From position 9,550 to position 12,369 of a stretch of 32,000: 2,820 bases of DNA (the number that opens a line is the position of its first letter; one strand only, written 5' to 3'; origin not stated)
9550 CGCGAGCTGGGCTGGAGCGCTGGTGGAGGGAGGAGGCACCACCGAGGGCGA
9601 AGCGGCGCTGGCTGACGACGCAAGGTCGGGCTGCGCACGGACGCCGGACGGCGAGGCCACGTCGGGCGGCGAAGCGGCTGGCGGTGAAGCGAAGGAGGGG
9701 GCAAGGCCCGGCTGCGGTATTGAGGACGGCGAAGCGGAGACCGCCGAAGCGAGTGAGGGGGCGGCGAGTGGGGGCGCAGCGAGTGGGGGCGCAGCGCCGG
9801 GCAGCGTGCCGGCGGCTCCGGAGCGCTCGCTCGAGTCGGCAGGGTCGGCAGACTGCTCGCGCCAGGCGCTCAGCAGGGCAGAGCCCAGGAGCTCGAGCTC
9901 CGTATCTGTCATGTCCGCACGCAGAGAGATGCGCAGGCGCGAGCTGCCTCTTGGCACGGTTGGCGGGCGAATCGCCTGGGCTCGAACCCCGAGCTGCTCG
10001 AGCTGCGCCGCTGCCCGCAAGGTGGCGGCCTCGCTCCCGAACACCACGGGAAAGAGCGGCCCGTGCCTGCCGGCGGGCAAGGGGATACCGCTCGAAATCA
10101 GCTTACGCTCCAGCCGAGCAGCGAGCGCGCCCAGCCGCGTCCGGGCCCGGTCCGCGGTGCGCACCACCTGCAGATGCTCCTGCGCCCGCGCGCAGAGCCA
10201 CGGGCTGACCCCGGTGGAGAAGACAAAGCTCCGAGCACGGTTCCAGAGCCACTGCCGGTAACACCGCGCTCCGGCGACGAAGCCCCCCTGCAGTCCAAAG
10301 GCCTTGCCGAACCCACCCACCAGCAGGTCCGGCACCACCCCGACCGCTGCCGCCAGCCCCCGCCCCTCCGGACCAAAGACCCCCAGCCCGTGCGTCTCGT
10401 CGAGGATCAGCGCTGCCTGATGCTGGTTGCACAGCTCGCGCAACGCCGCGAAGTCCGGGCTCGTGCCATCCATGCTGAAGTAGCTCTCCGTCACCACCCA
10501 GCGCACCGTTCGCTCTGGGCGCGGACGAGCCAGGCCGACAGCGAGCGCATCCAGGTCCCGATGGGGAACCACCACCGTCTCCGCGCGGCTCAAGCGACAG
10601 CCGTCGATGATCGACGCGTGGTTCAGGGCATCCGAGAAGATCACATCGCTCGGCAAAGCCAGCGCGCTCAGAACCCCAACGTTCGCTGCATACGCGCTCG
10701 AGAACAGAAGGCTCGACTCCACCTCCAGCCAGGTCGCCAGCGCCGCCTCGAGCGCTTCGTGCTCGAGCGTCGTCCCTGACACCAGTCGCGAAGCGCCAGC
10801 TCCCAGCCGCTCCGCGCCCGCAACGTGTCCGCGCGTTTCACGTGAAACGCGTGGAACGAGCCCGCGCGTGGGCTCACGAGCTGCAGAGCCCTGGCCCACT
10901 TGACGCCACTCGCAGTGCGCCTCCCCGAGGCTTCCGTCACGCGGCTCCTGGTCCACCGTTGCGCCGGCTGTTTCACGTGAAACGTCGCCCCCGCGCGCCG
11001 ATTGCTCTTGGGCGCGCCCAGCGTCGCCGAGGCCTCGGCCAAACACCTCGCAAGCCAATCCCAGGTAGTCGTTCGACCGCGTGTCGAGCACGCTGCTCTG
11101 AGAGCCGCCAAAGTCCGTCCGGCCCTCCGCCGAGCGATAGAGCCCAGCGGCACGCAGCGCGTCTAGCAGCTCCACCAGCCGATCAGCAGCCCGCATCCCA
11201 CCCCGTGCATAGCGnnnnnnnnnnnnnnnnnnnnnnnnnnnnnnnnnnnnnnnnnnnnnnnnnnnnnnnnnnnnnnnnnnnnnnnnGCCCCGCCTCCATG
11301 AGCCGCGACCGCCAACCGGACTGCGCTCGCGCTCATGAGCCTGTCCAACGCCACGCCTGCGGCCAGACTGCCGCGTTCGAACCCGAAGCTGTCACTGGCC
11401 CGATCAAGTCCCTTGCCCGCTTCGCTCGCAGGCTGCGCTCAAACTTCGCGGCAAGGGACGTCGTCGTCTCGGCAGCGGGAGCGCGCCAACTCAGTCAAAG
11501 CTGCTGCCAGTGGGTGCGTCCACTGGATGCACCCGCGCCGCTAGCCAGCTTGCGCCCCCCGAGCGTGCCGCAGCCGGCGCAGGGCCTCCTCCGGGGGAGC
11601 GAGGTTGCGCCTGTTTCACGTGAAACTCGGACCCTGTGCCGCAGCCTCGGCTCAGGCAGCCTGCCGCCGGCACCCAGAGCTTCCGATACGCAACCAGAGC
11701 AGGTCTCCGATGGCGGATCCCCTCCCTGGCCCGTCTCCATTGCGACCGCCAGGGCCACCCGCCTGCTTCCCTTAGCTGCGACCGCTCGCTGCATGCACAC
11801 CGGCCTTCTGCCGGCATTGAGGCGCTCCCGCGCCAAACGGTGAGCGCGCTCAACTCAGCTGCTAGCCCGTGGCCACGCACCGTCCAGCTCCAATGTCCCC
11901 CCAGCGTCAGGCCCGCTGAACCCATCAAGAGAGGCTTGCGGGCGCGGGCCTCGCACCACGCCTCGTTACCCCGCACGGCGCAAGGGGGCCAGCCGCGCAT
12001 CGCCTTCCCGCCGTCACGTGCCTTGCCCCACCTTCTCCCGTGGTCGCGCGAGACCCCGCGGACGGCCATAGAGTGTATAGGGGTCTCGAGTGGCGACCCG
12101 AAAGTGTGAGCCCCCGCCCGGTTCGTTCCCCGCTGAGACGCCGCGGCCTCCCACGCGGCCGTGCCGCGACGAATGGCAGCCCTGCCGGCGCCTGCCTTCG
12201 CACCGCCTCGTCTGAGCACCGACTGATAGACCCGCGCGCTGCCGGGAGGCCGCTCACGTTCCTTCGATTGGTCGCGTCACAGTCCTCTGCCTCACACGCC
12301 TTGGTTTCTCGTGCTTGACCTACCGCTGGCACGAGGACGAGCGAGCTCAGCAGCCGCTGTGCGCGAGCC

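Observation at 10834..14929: Dense cluster of 11 canonical parS (ParB-binding) palindromes: a chromosomal centromere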

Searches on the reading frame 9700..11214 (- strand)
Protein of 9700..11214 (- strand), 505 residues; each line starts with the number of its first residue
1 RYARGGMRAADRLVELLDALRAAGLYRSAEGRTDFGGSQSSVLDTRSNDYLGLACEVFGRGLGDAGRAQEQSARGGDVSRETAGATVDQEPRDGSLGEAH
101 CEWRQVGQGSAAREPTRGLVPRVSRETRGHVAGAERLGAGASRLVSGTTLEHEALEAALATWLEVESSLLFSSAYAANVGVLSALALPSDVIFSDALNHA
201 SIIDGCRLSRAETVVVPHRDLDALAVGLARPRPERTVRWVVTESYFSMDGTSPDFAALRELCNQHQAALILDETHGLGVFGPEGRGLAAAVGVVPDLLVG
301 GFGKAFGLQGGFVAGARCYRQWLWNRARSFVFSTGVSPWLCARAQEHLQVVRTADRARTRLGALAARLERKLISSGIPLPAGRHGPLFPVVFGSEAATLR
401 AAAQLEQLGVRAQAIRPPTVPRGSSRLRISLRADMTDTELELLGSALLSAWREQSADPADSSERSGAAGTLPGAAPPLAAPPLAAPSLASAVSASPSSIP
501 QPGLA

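Call 69: search_solved_structures(query=window:9700-11214:-, max_evalue=1e-20, show_alignments=2)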
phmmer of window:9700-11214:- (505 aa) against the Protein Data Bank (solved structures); distinct sequences matched with E-value up to 1e-20: 43.
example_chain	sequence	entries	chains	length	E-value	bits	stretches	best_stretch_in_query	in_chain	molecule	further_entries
3wy7_A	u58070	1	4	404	2.6e-63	217.6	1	138-447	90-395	8-amino-7-oxononanoate synthase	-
7s5m_A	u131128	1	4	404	2.7e-63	217.5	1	138-447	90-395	8-amino-7-oxononanoate synthase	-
6onn_A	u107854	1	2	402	2.9e-59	204.2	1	132-449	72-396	8-amino-7-oxononanoate synthase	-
5jay_A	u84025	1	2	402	1.3e-58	202.1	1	132-447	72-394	8-amino-7-oxononanoate synthase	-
5vnx_A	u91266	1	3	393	1.1e-55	192.5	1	131-453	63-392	8-amino-7-oxononanoate synthase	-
8dle_A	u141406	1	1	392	1.3e-51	179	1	131-436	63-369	8-amino-7-oxononanoate synthase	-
1bs0_A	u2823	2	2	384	1.4e-51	178.9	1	131-435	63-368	PROTEIN (8-AMINO-7-OXONANOATE SYNTHASE) | 8-amino-7-oxononanoate synthase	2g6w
7x98_A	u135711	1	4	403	2.5e-51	178.1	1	137-453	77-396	5-aminolevulinate synthase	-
1dj9_A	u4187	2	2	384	1.2e-50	175.9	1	131-435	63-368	8-AMINO-7-OXONONANOATE SYNTHASE | 8-AMINO-7-OXONANOATE SYNTHASE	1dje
8s1y_A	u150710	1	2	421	2.6e-47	164.8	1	137-437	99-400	8-amino-7-oxononanoate synthase/2-amino-3-ketobutyrate coenzyme A ligase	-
7poa_A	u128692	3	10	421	5.8e-47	163.7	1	137-437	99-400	8-amino-7-oxononanoate synthase/2-amino-3-ketobutyrate coenzyme A ligase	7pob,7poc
1fc4_A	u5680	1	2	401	6.3e-46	160.2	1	137-439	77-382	2-AMINO-3-KETOBUTYRATE CONENZYME A LIGASE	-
7bxp_A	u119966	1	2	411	9.7e-46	159.6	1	136-448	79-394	2-amino-3-ketobutyrate coenzyme A ligase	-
3tqx_A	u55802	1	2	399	5.4e-45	157.2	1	137-441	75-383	2-amino-3-ketobutyrate coenzyme A ligase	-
7bxq_A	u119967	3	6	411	7.8e-45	156.7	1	136-448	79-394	2-amino-3-ketobutyrate coenzyme A ligase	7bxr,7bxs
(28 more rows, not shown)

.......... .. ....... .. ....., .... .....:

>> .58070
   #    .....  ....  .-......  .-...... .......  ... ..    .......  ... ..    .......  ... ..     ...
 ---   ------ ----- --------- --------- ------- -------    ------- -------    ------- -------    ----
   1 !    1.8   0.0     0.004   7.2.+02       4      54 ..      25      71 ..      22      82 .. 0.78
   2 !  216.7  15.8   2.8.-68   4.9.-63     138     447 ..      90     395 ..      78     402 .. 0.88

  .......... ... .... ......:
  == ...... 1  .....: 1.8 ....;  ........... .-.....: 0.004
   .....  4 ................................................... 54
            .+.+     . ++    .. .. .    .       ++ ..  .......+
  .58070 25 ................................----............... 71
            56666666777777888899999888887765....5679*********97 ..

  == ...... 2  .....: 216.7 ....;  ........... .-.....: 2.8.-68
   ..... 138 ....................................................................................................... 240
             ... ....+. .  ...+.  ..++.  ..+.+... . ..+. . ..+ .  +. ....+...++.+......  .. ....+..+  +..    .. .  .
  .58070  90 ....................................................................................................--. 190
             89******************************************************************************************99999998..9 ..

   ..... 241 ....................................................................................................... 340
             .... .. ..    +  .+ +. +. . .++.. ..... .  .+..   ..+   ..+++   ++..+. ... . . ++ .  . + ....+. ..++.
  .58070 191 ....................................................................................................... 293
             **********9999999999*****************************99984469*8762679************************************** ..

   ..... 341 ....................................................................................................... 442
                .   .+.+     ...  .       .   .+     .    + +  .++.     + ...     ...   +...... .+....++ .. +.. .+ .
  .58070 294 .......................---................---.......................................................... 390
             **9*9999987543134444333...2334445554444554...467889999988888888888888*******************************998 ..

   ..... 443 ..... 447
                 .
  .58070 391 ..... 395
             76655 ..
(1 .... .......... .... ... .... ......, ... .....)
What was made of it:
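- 10800..11055 (-): Expanded loop of BioF between the SNDYLGL motif and the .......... motif. It is about 83 aa, against 18 aa in solved BioF, and is predicted disordered. PDB alignment: query residues 55-137 against 3wy7 residues 72-89 (call 69).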

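Call 85: predict_structure(alignment_id=A2)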
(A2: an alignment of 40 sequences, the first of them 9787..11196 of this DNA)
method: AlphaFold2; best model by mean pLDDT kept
length: 470 residues; sequences in the alignment: 40
mean_pLDDT: 82.0   pTM: 0.81
mean pLDDT of the five models: 82.0, 80.7, 79.8, 79.4, 79.1
residues with pLDDT >= 90: 304; 70-90: 49; 50-70: 35; < 50: 82
segments of 3 or more residues with pLDDT < 50: 55-58, 60-66, 68-129, 466-470
pLDDT, mean of each block of 10 residues (from residue 1): 92 87 62 75 89 53 48 42 41 33 33 34 43 61 93 98 96 97 97 96 97 97 94 98 95 98 98 98 98 96 96 95 83 93 97 98 97 95 93 94 91 77 96 97 95 72 46
secondary structure, 60 per line:
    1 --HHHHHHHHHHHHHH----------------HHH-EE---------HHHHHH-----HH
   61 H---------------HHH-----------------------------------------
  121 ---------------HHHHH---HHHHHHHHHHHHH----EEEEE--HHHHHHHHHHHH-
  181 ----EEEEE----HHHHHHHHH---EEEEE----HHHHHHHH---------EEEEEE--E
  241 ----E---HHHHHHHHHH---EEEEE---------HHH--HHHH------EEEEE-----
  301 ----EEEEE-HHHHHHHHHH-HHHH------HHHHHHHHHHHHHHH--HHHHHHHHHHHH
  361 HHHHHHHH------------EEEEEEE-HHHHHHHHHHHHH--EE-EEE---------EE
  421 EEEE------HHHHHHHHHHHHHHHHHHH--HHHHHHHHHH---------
elements in order: H3-16 H48-53 H136-140 H144-156 E161-165 H168-179 E185-189 H194-202 E206-210 H215-222 E232-237 H249-258 E262-266 H281-284 E291-295 E305-309 H311-320 H322-325 H332-346 H349-368 E381-387 H389-401 E407-409 E419-424 H431-449 H452-461
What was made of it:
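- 10800..11055 (-): AlphaFold pLDDT is below 50 for residues 55-129 and above 90 for the body (call 85).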

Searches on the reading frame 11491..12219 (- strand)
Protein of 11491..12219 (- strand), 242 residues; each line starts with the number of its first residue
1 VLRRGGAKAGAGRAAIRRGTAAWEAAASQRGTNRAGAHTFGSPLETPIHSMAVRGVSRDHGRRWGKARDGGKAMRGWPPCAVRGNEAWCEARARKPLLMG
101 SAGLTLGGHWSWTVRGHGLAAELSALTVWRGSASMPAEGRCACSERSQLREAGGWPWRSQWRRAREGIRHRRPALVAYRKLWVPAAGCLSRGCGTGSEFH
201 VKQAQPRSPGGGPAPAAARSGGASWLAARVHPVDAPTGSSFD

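Call 51: search_protein_families(library=pfam, proteins=[window:11491-12219:-], max_evalue=0.1)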
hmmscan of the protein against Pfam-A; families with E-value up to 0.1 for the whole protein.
window:11491-12219:- (242 aa): 0 families
